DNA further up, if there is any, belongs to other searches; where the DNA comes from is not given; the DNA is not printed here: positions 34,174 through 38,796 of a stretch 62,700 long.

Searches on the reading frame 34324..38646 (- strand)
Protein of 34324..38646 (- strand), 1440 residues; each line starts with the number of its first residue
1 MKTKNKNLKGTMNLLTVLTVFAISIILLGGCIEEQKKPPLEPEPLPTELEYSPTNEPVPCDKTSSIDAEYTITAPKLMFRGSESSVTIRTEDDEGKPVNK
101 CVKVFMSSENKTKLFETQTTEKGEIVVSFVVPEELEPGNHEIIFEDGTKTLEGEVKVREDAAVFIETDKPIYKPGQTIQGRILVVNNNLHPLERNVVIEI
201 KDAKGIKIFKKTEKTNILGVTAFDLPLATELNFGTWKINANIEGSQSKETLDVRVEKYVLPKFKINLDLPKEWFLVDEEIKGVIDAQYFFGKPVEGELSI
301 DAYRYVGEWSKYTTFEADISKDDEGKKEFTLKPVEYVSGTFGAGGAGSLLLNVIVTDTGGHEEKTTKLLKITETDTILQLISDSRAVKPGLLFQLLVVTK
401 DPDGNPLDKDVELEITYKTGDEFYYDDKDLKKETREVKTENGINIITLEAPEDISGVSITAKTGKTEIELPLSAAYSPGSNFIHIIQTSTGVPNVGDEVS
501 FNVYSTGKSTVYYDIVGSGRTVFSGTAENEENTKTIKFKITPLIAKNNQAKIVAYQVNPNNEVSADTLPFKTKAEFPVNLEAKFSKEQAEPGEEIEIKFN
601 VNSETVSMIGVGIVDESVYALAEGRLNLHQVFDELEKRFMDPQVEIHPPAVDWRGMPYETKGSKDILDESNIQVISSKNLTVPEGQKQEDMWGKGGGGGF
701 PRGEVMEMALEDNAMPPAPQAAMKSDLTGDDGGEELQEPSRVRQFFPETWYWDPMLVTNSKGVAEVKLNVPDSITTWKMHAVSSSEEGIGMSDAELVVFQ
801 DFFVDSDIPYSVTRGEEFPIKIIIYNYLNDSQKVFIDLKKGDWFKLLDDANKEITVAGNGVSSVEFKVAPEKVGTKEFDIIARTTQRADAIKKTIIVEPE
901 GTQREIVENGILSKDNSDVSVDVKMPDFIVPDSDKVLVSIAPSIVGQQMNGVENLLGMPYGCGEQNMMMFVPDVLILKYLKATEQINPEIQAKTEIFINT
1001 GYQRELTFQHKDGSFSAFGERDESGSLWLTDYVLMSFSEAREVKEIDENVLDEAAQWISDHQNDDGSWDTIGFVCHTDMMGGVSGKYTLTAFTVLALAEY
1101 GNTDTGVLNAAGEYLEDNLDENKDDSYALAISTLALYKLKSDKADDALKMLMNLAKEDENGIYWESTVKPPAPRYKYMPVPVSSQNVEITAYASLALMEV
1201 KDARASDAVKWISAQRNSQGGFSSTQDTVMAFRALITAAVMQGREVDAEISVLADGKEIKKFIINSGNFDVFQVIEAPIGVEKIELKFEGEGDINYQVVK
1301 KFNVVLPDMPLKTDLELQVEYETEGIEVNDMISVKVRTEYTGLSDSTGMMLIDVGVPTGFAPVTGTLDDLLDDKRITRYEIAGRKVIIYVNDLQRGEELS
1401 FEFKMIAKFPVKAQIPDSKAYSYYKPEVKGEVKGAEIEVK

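Call 29: search_protein_families(library=pfam, proteins=[window:34324-38646:-], max_evalue=0.001)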
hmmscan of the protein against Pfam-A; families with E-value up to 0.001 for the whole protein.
window:34324-38646:- (1440 aa): 8 families
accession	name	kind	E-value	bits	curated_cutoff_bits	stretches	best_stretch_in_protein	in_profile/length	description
PF07678.20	TED_complement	-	3.7e-81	273.1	22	1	940-1235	3-309/312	A-macroglobulin TED domain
PF00207.28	A2M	-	1.6e-28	98.8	21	1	749-837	1-91/92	Alpha-2-macroglobulin family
PF01835.25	MG2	-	3.2e-20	72.7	32.8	1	163-253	2-94/96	MG2 domain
PF07703.20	A2M_BRD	-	4.6e-20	72.8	22.7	1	486-621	3-140/140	Alpha-2-macroglobulin bait region domain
PF07677.20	A2M_recep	-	6.4e-16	59.2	21.7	1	1346-1429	2-89/95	A-macroglobulin receptor binding domain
PF17791.7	MG3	-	6.8e-15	55.6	23.1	1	257-332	1-76/84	Macroglobulin domain MG3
PF17789.7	MG4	-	8.5e-08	32.8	24.7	0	384-468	7-80/95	Macroglobulin domain MG4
PF13243.12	SQHop_cyclase_C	-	6.4e-06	25.8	26.1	1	1009-1119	172-278/319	Squalene-hopene cyclase C-terminal domain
